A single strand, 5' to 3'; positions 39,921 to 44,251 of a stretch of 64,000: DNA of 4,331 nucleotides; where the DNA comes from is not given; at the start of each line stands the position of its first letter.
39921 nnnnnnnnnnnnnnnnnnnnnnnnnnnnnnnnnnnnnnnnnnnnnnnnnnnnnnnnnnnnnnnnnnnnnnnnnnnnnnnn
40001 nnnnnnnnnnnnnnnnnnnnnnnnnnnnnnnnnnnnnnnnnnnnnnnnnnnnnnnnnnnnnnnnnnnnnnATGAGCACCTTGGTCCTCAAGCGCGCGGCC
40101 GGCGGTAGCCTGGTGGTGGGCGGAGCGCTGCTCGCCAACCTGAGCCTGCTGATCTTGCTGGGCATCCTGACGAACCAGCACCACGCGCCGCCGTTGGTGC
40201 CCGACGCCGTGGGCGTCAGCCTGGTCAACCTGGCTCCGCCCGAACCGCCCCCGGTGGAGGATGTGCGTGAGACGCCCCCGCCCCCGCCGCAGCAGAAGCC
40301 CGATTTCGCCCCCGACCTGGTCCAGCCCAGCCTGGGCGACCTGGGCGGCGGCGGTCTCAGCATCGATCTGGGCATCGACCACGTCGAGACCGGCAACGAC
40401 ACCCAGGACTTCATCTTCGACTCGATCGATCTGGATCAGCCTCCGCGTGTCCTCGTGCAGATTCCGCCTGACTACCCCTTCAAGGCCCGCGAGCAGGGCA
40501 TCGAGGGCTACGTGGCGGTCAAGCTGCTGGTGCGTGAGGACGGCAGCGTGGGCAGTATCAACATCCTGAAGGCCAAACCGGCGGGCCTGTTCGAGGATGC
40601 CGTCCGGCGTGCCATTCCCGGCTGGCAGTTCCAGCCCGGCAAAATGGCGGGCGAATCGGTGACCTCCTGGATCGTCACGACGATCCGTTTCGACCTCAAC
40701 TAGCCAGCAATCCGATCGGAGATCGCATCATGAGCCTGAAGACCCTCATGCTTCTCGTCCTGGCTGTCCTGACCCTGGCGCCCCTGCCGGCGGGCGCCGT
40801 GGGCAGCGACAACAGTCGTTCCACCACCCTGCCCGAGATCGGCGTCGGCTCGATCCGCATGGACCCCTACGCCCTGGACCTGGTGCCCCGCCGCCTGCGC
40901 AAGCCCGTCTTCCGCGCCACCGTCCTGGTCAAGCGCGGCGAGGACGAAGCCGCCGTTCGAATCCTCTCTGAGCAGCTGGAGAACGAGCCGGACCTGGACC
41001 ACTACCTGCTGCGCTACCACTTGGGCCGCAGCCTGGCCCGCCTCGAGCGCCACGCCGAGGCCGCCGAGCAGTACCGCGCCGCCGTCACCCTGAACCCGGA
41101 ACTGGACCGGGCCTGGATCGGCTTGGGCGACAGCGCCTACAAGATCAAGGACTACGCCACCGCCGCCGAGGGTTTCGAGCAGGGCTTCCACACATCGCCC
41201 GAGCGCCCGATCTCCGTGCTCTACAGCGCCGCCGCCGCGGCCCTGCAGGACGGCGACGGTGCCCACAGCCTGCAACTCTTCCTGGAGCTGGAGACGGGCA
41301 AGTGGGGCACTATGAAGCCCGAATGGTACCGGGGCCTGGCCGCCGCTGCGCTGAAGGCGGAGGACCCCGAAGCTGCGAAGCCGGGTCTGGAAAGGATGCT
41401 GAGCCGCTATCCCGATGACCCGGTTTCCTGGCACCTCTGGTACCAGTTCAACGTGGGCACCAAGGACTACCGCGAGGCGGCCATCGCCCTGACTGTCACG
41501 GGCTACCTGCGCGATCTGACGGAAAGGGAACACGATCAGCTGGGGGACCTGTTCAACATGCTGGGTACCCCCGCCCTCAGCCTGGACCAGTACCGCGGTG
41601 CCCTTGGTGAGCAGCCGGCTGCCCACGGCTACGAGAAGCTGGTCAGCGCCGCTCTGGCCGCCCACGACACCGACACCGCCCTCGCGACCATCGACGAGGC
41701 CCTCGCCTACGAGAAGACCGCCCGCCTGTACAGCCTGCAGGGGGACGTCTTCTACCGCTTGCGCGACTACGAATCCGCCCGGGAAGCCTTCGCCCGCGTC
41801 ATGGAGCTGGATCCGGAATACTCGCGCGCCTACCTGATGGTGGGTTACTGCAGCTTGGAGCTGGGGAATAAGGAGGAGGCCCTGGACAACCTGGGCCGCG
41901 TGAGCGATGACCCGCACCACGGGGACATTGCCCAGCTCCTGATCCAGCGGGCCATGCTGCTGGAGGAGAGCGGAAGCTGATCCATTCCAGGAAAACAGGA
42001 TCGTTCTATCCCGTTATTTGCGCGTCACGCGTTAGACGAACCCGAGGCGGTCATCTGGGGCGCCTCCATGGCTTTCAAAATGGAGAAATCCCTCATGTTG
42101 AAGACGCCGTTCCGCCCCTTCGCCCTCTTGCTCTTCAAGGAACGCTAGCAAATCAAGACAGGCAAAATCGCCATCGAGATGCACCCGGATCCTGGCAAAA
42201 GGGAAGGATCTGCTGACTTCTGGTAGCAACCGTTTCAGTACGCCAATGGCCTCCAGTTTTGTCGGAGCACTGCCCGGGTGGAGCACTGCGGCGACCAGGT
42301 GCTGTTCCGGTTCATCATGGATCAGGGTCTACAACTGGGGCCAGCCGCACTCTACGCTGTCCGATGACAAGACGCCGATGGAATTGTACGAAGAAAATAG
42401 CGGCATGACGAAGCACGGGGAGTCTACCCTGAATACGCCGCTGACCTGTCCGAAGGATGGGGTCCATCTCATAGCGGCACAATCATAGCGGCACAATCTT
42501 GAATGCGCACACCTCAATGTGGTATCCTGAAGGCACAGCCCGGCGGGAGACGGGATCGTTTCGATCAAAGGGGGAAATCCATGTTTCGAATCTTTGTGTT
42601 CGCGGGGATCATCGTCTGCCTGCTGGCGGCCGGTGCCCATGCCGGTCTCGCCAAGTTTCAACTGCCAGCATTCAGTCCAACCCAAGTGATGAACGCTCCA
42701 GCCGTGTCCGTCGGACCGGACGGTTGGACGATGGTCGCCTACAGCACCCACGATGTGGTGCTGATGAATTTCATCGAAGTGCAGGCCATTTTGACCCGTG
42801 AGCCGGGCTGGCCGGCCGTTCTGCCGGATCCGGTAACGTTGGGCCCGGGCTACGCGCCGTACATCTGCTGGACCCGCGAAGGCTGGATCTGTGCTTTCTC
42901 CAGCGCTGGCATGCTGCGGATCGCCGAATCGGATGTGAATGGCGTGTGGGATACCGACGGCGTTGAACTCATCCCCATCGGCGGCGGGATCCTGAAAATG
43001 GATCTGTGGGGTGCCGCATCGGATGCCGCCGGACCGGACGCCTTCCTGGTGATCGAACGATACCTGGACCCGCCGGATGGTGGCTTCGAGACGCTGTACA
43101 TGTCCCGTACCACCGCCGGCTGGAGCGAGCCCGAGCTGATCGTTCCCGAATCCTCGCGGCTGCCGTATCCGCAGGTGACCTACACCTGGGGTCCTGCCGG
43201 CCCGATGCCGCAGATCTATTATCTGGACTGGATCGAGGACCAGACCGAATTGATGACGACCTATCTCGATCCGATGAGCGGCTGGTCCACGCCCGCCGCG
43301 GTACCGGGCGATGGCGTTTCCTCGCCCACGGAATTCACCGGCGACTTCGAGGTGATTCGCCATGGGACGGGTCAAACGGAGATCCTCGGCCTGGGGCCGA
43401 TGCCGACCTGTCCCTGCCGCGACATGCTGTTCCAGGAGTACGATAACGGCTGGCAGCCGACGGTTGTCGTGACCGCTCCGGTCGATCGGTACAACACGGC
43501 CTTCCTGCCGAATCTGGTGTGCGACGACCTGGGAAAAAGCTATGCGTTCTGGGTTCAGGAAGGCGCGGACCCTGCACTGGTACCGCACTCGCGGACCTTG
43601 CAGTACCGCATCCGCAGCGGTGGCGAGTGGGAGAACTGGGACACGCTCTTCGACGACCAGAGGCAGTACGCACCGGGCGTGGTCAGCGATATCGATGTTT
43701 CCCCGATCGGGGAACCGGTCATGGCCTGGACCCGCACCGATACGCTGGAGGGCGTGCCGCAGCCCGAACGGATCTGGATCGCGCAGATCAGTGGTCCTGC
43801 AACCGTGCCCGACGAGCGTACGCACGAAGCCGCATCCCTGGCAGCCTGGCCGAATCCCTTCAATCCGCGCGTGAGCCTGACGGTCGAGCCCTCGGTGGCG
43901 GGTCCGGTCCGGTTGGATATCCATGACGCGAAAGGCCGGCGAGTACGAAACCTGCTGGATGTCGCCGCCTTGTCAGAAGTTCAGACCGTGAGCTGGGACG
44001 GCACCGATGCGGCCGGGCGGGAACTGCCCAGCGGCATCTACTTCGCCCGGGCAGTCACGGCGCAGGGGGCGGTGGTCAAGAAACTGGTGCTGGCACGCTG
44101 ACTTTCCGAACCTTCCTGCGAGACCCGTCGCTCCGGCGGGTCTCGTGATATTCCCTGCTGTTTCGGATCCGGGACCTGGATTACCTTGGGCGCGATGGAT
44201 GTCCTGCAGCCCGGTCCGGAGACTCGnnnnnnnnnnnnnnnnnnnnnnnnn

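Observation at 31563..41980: Self-contained TonB-dependent uptake island: SusC-like receptor, T9SS-sorted surface protein and a TtpB/TtpC/ExbB/ExbD/TonB/TtpD-type energizer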

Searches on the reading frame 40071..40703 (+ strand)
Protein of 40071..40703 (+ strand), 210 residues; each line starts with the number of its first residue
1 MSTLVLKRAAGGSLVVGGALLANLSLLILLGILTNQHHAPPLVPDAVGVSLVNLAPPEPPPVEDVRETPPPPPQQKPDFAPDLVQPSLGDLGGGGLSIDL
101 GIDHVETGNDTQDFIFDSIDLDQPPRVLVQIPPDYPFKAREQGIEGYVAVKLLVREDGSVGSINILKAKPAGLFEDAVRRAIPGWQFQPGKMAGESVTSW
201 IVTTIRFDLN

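Call 3: search_protein_families(library=pfam, proteins=[window:40071-40703:+], max_evalue=0.01)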
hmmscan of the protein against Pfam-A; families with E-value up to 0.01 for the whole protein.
window:40071-40703:+ (210 aa): 1 family
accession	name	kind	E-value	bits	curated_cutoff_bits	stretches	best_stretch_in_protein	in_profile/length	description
PF03544.19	TonB_C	-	5.9e-18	65.5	24.6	1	132-209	2-79/79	Gram-negative bacterial TonB protein C-terminal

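Call 4: search_protein_families(library=ncbifam, proteins=[window:40071-40703:+], max_evalue=0.01)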
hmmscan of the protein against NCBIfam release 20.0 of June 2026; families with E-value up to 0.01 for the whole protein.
window:40071-40703:+ (210 aa): 9 families
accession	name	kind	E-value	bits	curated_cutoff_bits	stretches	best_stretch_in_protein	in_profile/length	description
NF008082.0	PRK10819.1-3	equivalog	5e-16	59.3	265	1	123-209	155-236/242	TonB system transport protein TonB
TIGR01352.1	tonB_Cterm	subfamily_domain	2.8e-14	53.2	27.1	1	133-210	1-76/76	TonB family protein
NF008083.0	PRK10819.1-4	equivalog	1e-13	51.9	448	1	124-197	152-225/239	TonB system transport protein TonB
NF008084.0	PRK10819.1-5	equivalog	1.9e-12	47.6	315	1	124-196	162-234/249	TonB system transport protein TonB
NF008081.0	PRK10819.1-2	equivalog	2e-12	47.6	377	1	124-198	153-226/240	TonB system transport protein TonB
NF038079.1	TonB_sider_MxcH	equivalog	3.4e-09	35.3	925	1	124-209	1-85/792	TonB-dependent siderophore myxochelin receptor MxcH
NF047760.1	LIC10042_TonB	equivalog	3.9e-08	33.5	100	1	134-189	86-141/156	LIC_10042 family TonB-like protein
NF008080.0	PRK10819.1-1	equivalog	5.7e-08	32.5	418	1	124-198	166-239/252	TonB system transport protein TonB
NF033768.1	myxo_SS_tail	domain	0.002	18.2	40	1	140-194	27-81/92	AgmX/PglI C-terminal domain-containing protein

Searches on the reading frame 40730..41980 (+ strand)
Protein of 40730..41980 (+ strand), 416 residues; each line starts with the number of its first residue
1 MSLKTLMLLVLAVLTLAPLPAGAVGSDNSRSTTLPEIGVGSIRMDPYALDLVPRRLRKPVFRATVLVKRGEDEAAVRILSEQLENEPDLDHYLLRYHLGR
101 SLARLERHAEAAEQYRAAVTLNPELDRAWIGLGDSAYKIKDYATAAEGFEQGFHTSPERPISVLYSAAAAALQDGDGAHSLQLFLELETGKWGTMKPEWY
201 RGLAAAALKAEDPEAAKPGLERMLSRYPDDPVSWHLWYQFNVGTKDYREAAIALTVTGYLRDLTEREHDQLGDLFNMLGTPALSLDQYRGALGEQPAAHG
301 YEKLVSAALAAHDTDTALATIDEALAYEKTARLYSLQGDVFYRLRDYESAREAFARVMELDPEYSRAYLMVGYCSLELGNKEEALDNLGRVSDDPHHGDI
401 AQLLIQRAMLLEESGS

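Call 3: search_protein_families(library=pfam, proteins=[window:40730-41980:+], max_evalue=0.01)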
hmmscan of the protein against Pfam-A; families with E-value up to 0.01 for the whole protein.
window:40730-41980:+ (416 aa): 18 families
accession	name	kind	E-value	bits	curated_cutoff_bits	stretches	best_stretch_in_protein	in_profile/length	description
PF13432.12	TPR_16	-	5.8e-20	71.8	32.7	4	337-385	3-51/65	Tetratricopeptide repeat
PF13428.12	TPR_14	-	2.1e-18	65.4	23.5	2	95-134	4-43/44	Tetratricopeptide repeat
PF07719.23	TPR_2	-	1e-16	60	27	2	331-364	1-34/34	Tetratricopeptide repeat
PF14559.12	TPR_19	-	9.9e-16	58.3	25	1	345-396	5-56/68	Tetratricopeptide repeat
PF00515.34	TPR_1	-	1.4e-13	50.5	27.8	1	331-364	1-34/34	Tetratricopeptide repeat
PF13174.12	TPR_6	-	4.8e-13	49.3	26.3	0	337-363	6-32/33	Tetratricopeptide repeat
PF13181.12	TPR_8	-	7.4e-13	48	25.7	2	331-363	1-33/34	Tetratricopeptide repeat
PF12895.13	ANAPC3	-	5.4e-11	43.1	27.2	1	312-390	3-81/82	Anaphase-promoting complex, cyclosome, subunit 3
PF13414.12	TPR_11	-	1.3e-09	38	26.8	1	99-138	1-40/42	TPR repeat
PF13431.12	TPR_17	-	3.4e-08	33.6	24.4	1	354-385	2-33/34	Tetratricopeptide repeat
PF23914.1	TPR_CcmH_CycH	-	3.3e-07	30.7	42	0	119-170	43-95/158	Cytochrome c-type biogenesis protein H TPR domain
PF13424.12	TPR_12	-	8.1e-06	26.4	30.1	2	330-390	2-70/77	Tetratricopeptide repeat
PF13371.12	TPR_9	-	2.1e-05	24.9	35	0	307-367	4-65/73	Tetratricopeptide repeat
PF24575.1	TPR_Slam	-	0.00033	21.5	35.2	1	72-147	27-102/104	Surface lipoprotein assembly modifier, N-terminal TPR repeats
PF25063.1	ARM_TT21_C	-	0.0011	19.3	35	0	107-172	110-175/209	Tetratricopeptide repeat protein 21 C-terminal ARM domain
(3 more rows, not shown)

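Call 4: search_protein_families(library=ncbifam, proteins=[window:40730-41980:+], max_evalue=0.01)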
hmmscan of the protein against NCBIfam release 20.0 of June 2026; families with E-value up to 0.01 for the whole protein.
window:40730-41980:+ (416 aa): 23 families
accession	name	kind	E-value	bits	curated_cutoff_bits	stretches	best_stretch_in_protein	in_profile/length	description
NF040959.1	MamA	equivalog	1.3e-15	57.4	200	2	57-150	106-197/204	magnetosome protein MamA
TIGR02917.1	PEP_TPR_lipo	equivalog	1.4e-15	56.3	312.2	1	272-403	200-334/899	XrtA/PEP-CTERM system TPR-repeat protein PrsT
TIGR02552.1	LcrH_SycD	equivalog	5e-15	55.4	104.8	2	339-392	60-113/136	SycD/LcrH family type III secretion system chaperone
NF033920.0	C39_PA2778_fam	equivalog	1.3e-11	44.4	150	1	100-176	164-239/255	PA2778 family cysteine peptidase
NF008757.0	PRK11788.1-5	equivalog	2.3e-10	40.2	363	1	289-408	171-290/388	lipopolysaccharide assembly protein LapB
TIGR02795.1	tol_pal_ybgF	equivalog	1.2e-09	38.8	90.1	0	135-231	11-110/119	tol-pal system protein YbgF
TIGR02521.1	type_IV_pilW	equivalog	1.3e-09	37.9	154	2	68-248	43-220/234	type IV pilus biogenesis/stability protein PilW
NF052415.1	T3SS_chap_SctY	equivalog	1.3e-08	35.3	70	0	332-404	7-80/106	type III secretion apparatus assembly chaperone SctY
NF008753.0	PRK11788.1-1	equivalog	7.9e-07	28.5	395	1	297-407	179-290/389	lipopolysaccharide assembly protein LapB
TIGR00990.1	3a0801s09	subfamily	1.5e-06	27.1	757.25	0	48-160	357-467/615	mitochondrial import receptor subunit TOM70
NF008391.2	PRK11189.1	equivalog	2.1e-06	27.4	250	1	324-387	91-155/297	lipoprotein NlpI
NF008755.0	PRK11788.1-3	equivalog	3.4e-06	26.6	430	1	297-409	179-293/388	lipopolysaccharide assembly protein LapB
TIGR00540.1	TPR_hemY_coli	hypoth_equivalog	4.6e-06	25.6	142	1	308-385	302-379/385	heme biosynthesis-associated TPR protein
NF008756.0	PRK11788.1-4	equivalog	5.6e-06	25.6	474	0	295-405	177-288/389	lipopolysaccharide assembly protein LapB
NF033762.1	social_mot_Tgl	equivalog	1.6e-05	24.4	225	0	312-388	150-227/252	social motility TPR repeat lipoprotein Tgl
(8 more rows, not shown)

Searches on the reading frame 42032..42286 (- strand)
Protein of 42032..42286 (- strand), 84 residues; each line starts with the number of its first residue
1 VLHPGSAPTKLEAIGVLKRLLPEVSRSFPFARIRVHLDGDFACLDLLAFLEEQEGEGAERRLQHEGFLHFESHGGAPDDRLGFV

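Call 24: search_protein_families(library=pfam, proteins=[window:42032-42286:-], max_evalue=0.01)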
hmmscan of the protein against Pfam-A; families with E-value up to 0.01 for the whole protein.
window:42032-42286:- (84 aa): 0 families

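Call 32: search_protein_families(library=pfam, proteins=[window:42032-42286:-], max_evalue=10)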
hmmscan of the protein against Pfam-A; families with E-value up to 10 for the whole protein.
window:42032-42286:- (84 aa): 1 family
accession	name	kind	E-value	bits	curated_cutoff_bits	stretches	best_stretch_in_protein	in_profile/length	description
PF13701.12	DDE_Tnp_1_4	-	0.018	13.7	34.7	1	2-54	187-239/435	Transposase DDE domain group 1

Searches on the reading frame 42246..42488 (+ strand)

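Call 24: search_protein_families(library=pfam, proteins=[window:42246-42488:+], max_evalue=0.01)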
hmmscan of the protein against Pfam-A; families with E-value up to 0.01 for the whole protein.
window:42246-42488:+ (80 aa): 0 families

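Call 32: search_protein_families(library=pfam, proteins=[window:42246-42488:+], max_evalue=10)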
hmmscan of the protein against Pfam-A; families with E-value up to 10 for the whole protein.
window:42246-42488:+ (80 aa): 1 family
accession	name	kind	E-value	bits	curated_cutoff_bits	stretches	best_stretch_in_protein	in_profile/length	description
PF13683.12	rve_3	-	0.038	14.2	26.5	1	23-39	47-63/67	Integrase core domain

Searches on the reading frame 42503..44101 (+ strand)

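Call 24: search_protein_families(library=pfam, proteins=[window:42503-44101:+], max_evalue=0.01)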
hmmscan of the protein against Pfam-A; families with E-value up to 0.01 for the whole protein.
window:42503-44101:+ (532 aa): 2 families
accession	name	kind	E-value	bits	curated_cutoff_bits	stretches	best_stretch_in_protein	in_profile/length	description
PF13860.13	FlgD_ig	-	2.8e-08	34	27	1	459-520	12-76/79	FlgD Ig-like domain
PF18962.6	Por_Secre_tail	-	0.00077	20.2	27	1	449-529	2-74/75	Secretion system C-terminal sorting domain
